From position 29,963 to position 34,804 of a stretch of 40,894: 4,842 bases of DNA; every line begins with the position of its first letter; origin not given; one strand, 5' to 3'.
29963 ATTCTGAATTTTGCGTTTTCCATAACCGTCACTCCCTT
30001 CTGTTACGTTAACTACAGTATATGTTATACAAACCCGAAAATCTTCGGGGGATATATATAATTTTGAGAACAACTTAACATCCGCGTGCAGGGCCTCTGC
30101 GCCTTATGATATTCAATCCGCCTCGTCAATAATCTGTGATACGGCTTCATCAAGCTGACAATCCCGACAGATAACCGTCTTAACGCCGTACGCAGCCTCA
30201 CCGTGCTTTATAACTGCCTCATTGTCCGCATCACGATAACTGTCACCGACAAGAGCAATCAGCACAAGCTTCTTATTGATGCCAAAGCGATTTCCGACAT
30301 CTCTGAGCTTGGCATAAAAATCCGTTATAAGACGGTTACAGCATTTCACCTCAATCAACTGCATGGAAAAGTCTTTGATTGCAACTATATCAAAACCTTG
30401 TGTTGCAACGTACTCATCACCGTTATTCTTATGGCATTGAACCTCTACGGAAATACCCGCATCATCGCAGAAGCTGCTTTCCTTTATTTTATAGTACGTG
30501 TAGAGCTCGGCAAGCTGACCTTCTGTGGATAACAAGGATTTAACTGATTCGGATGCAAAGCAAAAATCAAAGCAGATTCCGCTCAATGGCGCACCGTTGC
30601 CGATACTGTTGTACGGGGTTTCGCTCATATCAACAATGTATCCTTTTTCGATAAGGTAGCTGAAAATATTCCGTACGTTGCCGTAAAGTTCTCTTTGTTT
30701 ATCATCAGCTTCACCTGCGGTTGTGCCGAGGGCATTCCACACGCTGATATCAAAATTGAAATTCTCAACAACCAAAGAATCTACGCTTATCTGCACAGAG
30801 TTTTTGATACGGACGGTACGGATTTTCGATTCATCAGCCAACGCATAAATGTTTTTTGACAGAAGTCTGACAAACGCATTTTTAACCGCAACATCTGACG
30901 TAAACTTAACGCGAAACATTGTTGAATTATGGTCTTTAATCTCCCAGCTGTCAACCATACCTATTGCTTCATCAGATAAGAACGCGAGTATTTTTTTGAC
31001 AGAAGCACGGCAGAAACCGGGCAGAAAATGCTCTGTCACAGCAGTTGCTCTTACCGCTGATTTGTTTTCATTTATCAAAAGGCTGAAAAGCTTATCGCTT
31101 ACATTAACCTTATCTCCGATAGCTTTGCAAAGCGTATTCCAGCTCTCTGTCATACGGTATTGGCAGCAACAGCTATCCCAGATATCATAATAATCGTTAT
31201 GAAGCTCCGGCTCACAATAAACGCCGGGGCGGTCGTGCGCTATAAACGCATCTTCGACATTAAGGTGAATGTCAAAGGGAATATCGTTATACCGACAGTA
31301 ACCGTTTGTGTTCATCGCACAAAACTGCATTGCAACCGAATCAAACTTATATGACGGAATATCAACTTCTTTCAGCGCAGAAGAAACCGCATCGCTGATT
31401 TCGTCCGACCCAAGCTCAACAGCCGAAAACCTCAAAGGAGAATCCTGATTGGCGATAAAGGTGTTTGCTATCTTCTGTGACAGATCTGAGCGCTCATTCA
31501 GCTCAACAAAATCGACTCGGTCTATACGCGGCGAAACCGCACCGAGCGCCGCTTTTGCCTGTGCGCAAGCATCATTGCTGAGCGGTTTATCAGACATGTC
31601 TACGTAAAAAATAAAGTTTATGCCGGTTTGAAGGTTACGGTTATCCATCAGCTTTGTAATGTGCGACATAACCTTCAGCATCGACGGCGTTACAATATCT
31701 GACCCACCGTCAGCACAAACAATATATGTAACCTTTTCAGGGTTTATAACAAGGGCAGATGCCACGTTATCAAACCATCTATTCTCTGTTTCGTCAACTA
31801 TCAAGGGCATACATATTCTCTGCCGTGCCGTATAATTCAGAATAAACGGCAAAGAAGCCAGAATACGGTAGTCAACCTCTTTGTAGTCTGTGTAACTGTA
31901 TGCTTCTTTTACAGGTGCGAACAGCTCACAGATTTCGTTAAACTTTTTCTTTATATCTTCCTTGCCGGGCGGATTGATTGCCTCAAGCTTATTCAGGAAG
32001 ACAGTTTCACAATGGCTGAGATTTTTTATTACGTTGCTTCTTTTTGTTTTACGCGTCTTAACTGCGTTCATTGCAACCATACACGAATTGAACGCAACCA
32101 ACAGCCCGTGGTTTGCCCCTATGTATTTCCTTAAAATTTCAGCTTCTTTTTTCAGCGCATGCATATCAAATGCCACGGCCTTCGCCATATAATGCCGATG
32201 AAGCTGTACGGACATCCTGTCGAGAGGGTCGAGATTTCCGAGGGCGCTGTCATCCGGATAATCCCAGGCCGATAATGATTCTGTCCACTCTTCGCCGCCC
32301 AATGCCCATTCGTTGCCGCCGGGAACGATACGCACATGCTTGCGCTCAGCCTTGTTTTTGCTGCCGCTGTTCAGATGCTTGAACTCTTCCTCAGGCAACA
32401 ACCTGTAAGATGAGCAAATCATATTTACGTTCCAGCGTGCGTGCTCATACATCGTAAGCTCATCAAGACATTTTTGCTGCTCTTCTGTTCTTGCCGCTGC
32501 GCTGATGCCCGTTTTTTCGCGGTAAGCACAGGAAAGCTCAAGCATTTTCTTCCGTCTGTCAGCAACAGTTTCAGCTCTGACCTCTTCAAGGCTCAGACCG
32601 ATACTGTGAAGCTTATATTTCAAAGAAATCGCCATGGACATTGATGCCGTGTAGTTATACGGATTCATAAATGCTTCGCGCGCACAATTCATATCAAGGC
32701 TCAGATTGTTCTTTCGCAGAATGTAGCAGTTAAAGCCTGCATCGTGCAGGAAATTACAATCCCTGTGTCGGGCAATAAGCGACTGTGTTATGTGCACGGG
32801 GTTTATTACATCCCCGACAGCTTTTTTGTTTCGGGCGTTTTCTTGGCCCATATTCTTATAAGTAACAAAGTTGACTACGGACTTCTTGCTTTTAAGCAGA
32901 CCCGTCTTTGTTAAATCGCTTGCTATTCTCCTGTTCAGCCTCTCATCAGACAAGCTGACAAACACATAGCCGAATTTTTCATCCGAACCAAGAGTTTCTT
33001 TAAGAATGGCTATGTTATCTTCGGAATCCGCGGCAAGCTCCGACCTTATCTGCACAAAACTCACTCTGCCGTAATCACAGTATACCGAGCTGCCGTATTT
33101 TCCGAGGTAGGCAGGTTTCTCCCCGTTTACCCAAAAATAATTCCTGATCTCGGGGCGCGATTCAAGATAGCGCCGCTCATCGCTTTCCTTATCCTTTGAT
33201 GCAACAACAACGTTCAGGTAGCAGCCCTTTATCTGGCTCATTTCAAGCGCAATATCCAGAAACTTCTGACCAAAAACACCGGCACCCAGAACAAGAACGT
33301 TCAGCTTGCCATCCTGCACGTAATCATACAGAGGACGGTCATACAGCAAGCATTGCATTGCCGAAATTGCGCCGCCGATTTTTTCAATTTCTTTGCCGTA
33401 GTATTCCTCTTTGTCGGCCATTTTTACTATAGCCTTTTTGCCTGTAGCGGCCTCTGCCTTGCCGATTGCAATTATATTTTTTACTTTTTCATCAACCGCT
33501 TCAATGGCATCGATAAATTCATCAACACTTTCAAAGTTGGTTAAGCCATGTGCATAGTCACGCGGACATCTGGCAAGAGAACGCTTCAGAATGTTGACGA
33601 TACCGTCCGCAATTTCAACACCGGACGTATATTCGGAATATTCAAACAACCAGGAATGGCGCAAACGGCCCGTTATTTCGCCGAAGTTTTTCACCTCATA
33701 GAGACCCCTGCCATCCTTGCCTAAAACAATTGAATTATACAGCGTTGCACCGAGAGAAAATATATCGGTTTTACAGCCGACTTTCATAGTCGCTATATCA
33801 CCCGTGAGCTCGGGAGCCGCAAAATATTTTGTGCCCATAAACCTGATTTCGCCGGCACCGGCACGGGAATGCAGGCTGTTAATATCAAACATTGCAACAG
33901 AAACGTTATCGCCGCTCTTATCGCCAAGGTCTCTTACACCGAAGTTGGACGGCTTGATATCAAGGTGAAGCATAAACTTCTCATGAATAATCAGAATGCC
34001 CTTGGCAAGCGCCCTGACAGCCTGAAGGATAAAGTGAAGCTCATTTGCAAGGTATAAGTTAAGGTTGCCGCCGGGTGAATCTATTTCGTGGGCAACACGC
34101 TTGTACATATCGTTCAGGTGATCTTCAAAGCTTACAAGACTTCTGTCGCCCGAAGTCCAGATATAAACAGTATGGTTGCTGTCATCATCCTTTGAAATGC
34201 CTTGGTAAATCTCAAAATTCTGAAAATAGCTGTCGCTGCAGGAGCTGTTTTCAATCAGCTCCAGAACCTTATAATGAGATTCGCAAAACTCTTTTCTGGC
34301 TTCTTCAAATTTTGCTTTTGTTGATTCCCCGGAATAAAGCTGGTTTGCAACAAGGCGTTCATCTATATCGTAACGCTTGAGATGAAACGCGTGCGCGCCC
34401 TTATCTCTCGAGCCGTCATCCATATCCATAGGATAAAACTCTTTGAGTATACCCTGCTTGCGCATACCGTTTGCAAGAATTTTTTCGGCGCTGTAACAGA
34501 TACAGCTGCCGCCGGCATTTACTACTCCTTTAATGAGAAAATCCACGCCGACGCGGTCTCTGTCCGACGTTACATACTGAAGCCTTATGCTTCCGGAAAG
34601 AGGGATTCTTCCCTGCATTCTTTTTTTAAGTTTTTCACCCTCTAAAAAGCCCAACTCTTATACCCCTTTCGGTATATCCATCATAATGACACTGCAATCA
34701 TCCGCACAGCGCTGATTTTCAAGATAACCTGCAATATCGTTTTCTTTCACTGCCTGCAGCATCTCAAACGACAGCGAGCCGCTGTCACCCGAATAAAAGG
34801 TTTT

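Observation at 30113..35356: Giant kinase fused to a restriction-endonuclease-fold domain, translationally coupled to a PP2C phosphatase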

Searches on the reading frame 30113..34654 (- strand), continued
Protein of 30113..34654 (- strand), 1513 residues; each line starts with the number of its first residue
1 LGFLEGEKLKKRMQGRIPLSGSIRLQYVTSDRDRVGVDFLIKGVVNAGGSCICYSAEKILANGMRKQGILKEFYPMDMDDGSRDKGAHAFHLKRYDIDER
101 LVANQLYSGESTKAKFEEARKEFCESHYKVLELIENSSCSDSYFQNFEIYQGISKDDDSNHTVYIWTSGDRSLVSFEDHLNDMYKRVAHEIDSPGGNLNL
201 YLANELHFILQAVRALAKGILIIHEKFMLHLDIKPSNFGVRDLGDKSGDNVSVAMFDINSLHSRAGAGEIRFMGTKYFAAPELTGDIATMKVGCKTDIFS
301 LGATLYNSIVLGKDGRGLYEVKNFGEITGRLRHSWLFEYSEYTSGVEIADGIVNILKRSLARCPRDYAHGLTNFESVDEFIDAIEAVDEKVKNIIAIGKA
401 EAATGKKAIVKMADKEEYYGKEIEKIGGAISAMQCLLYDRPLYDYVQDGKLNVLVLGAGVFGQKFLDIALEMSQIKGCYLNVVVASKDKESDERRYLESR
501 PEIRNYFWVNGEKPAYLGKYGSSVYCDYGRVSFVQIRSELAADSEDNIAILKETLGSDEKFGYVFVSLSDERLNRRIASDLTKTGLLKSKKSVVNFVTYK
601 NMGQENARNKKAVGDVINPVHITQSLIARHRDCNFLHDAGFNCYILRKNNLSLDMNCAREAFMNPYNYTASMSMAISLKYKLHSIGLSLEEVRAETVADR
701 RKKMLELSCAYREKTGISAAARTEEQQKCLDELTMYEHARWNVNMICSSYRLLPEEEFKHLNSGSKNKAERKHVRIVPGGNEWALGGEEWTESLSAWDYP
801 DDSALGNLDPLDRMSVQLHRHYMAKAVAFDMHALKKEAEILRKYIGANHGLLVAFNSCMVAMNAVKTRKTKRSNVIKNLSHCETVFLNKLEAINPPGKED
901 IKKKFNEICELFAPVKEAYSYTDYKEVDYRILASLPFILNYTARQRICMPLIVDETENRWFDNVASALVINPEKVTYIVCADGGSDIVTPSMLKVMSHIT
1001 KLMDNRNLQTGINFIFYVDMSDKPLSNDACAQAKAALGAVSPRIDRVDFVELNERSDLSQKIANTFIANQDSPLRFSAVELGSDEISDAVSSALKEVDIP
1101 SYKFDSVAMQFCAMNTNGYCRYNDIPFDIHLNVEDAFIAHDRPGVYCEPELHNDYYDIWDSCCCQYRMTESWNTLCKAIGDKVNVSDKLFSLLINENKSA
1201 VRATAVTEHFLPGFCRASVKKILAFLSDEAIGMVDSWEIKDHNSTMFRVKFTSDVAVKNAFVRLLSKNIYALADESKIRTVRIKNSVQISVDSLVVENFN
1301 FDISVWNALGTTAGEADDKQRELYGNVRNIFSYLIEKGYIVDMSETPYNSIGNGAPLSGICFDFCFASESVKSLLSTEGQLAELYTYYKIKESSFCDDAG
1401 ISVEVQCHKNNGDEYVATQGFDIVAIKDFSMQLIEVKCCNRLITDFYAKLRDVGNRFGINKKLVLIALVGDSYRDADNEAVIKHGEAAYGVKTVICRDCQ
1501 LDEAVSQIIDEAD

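Call 103: find_encoding_contigs(protein=P0063, flank=10000, max_places=2)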
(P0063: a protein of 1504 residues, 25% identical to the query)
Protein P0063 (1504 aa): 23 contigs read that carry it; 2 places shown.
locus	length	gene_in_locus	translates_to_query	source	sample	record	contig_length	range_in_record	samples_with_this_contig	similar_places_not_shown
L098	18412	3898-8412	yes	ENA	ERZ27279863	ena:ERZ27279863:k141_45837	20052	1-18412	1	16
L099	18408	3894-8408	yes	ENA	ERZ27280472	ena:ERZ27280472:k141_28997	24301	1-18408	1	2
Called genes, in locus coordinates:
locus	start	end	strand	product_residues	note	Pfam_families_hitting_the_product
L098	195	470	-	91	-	-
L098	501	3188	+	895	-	-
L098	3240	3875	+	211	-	PF13672:PP2C_2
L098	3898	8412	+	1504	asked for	PF00069:Pkinase, PF09002:Card1_endonuc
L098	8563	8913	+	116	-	PF01139:RtcB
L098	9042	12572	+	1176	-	PF01582:TIR (weak), PF13676:TIR_2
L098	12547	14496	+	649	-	-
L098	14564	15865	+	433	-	PF01306:LacY_symp (weak), PF07690:MFS_1, PF12832:MFS_1_like, PF07690:MFS_1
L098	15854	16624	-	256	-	PF23023:Anti-Pycsar_Apyc1, PF00753:Lactamase_B (weak), PF12706:Lactamase_B_2 (weak)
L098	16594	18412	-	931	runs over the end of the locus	PF13676:TIR_2, PF13191:AAA_16, PF05729:NACHT, PF24883:NPHP3_N, PF25521:WHD_TANC1 (weak)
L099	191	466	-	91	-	-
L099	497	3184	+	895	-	-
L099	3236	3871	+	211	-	PF13672:PP2C_2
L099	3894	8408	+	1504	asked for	PF00069:Pkinase, PF09002:Card1_endonuc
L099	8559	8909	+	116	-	PF01139:RtcB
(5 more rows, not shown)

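Call 104: find_encoding_contigs(protein=P0090, flank=10000, max_places=1)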
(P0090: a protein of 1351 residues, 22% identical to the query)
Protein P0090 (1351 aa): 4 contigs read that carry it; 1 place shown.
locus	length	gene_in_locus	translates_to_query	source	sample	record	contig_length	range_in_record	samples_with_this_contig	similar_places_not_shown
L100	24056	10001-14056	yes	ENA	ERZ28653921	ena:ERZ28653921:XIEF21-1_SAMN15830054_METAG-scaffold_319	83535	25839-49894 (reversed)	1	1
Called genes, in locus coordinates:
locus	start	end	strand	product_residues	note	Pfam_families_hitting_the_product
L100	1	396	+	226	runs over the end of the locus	PF19700:DUF6198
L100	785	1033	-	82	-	PF04480:DUF559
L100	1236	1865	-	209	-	PF14681:UPRTase, PF00156:Pribosyltran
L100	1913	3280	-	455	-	PF00860:Xan_ur_permease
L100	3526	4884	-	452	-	PF12904:Collagen_bind_2 (faint), PF01522:Polysacc_deac_1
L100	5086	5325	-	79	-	-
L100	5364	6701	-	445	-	PF02534:T4SS-DNA_transf, PF10412:TrwB_AAD_bind (weak), PF12696:TraG-D_C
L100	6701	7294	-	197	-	PF00574:CLP_protease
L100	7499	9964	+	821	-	-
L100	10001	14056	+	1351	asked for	PF00069:Pkinase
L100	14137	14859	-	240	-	-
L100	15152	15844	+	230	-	PF06283:ThuA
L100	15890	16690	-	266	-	PF02811:PHP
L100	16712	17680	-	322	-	PF00781:DAGK_cat, PF19279:YegS_C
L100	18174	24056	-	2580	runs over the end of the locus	PF09479:Flg_new (weak), PF00149:Metallophos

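Call 106: search_protein_families(library=phrogs, proteins=[L003:2267-4018:+], max_evalue=0.001)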
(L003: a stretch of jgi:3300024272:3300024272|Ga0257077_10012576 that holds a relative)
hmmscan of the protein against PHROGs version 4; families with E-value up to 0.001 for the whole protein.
L003:2267-4018:+ (584 aa): 0 families

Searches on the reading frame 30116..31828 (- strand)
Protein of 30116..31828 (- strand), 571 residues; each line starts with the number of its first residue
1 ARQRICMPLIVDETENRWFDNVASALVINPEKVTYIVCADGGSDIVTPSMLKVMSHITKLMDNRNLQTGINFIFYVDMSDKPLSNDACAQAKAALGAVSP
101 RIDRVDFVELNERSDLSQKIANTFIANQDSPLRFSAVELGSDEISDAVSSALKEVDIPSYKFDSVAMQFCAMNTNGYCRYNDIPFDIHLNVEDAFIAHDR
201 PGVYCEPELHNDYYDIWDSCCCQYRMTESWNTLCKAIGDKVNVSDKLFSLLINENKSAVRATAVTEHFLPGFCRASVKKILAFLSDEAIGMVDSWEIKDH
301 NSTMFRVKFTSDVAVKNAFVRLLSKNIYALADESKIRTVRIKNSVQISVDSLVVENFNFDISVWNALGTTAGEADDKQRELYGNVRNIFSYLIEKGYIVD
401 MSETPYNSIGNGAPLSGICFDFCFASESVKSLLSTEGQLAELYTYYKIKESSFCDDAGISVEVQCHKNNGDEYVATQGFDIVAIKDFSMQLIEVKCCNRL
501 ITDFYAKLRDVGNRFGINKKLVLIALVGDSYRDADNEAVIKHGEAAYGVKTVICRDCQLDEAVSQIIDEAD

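Call 11: search_protein_families(library=pfam, proteins=[window:30116-31828:-], max_evalue=1)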
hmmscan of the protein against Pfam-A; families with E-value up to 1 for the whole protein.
seq(571 aa): 1 family
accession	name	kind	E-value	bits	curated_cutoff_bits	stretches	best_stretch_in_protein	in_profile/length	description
PF09002.17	Card1_endonuc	-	0.03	14.3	26.4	1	436-496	9-65/136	Card1-like, endonuclease domain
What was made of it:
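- On Card1/Can2 (CARF4: CARF + PD-(D/E)xK): PF09002 is significant in relatives (call 11) but only E=0.03 for the window protein itself.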

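Call 36: search_solved_structures(query=A2, max_evalue=10, show_alignments=3)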
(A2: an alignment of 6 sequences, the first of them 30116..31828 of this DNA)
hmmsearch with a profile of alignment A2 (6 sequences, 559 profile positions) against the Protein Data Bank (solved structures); distinct sequences matched with E-value up to 10: 0.
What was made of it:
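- Tried and rejected: A 6-sequence profile of the C-terminal half against PDB sequences gave 0 hits (call 36).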

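Call 38: predict_structure(alignment_id=A1)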
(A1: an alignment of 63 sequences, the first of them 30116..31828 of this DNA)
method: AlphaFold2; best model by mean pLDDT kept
length: 571 residues; sequences in the alignment: 63
mean_pLDDT: 93.3   pTM: 0.88
mean pLDDT of the five models: 93.3, 92.2, 92.0, 91.7, 91.5
residues with pLDDT >= 90: 478; 70-90: 86; 50-70: 7; < 50: 0
segments of 3 or more residues with pLDDT < 50: none
pLDDT, mean of each block of 10 residues (from residue 1): 93 93 97 96 90 97 97 95 94 98 97 95 96 95 92 95 95 87 93 93 90 94 90 97 96 83 97 98 95 98 98 96 94 96 95 96 96 94 96 97 93 88 96 94 94 93 84 86 95 93 96 94 86 88 96 82 75 53
secondary structure, 60 per line:
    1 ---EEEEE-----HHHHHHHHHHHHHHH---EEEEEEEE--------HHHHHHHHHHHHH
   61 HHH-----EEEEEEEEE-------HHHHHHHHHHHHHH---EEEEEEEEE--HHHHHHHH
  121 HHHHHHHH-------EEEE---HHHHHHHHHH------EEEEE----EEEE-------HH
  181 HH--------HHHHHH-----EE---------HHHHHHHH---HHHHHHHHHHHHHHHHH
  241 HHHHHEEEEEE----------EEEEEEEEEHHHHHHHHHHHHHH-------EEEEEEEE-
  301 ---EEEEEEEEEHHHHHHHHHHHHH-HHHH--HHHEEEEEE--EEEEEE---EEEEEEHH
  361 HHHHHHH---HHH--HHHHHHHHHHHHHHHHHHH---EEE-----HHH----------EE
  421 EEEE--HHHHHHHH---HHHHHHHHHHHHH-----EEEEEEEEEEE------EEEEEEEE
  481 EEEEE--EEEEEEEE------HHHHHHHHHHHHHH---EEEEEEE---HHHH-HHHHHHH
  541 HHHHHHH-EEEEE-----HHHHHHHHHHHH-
elements in order: E4-8 H14-28 E32-39 H48-63 E69-77 H85-98 E102-110 H113-128 E136-139 H143-152 E159-163 E168-171 H179-182 H191-196 H213-220 H224-245 E246-251 E262-270 H271-284 E292-299 E304-312 H313-325 H327-330 E336-341 E344-349 E353-358 H359-367 H376-394 E398-400 E419-424 H427-434 H438-450 E456-466 E473-485 E488-495 H502-515 E519-525 H529-532 H534-547 E549-553 H559-570
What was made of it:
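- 31310..31828 (-): CARF-like Rossmann domain of the Card1/Can2 type (aa ~943-1115). AF2 pLDDT 93.3 (call 38).
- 30575..31309 (-): Alpha/beta insert between the CARF and nuclease domains (aa ~1116-1360). Secondary structure in the AF2 model (call 38).
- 30116..30574 (-): PD-(D/E)xK nuclease domain, Card1_endonuc type (aa ~1361-1513). E1383 lies on helix 1, with D1397, D1422 and E1435-x-K1437. The alpha-beta-beta-beta-alpha-beta pattern is in call 38.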

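Call 40: fold_search(model_id=the predicted structure, library=pdb)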
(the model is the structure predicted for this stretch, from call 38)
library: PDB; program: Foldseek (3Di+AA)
matches with E <= 10: 1569; with E <= 0.001: 5
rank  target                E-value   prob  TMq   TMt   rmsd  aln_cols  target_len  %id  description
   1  1xmx                  3.5e-14  1.00  0.43  0.61   8.7       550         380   11  Crystal structure of protein VC1899 from Vibrio cholerae (released 2004-11-16)
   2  8q3y_A                1.5e-11  1.00  0.39  0.48  13.9       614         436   13  Crystal structure of apo Can2 from Thermoanaerobacter brockii (released 2023-11-22)
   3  8q41_B                2.4e-10  1.00  0.38  0.49  13.8       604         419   12  Crystal structure of Can2 (E341A) bound to cA4 and TTTAAA ssDNA (released 2023-11-22)
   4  8bao_B                1.1e-09  1.00  0.35  0.52  13.9       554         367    9  Dysgonamonadaceae bacterium CRISPR ancillary nuclease 2 (released 2022-11-30)
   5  8bao_A                4.6e-09  1.00  0.37  0.53  11.6       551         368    9  Dysgonamonadaceae bacterium CRISPR ancillary nuclease 2 (released 2022-11-30)
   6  7ygl_B                1.2e-02  0.97  0.16  0.39   9.3       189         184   10  Crystal Structure of the ring nuclease Sso2081 from Saccharolobus solfataricus in complex with A4>p cleavage intermedi (released 2023-02-15)
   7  7ygh_B                1.6e-02  0.87  0.13  0.30  10.8       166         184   12  Crystal Structure of the ring nuclease Sso2081 from Saccharolobus solfataricus in complex with cyclic-tetraadenylate ( (released 2023-02-15)
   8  7ain_A                2.1e-02  0.90  0.14  0.10   7.7       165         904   12  Structure of Human Potassium Chloride Transporter KCC3 S45D/T940D/T997D in NaCl (Reference Map) (released 2021-06-02)
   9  6w11_B                2.3e-02  0.98  0.16  0.35   6.3       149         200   13  The structure of Sulfolobus solfataricus Csa3 in complex with cyclic tetraadenylate (cA4) (released 2021-03-10)
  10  4wny                  2.9e-02  0.90  0.14  0.43   7.2       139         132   13  Crystal structure of a protein from the universal stress protein family from Burkholderia pseudomallei (released 2014-11-05)
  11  9q15_A                2.9e-02  0.10  0.12  0.06  28.7       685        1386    9  syNOS Asymmetric Locked State (Composite) (released 2026-01-14)
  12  7aip_A                3.4e-02  0.91  0.16  0.11   6.5       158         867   12  Structure of Human Potassium Chloride Transporter KCC1 in NaCl (Reference Map) (released 2021-06-02)
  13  7pqa_BBB              3.5e-02  0.47  0.16  0.28  25.2       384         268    8  Crystal Structure of the Ring Nuclease 0811 mutant-S12G/K169G from Sulfolobus islandicus (Sis0811) (released 2021-12-01)
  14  7tth_A                3.7e-02  0.95  0.16  0.11   6.2       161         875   10  Human potassium-chloride cotransporter 1 in inward-open state (released 2022-06-29)
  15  9q0y_A                4.0e-02  0.08  0.12  0.06  28.6       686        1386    9  Asymmetric syNOS (released 2026-01-14)
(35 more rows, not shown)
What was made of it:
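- On Card1/Can2 (CARF4: CARF + PD-(D/E)xK): Foldseek finds 1xmx, 8q3y, 8q41 and 8bao at E 3.5e-14 to 4.6e-9 (call 40).
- Closest known: Card1 / Can2 / VC1899. Same: The C-terminal 570 aa reproduce the whole two-domain fold (Foldseek E 3.5e-14 to 1e-9, call 40).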
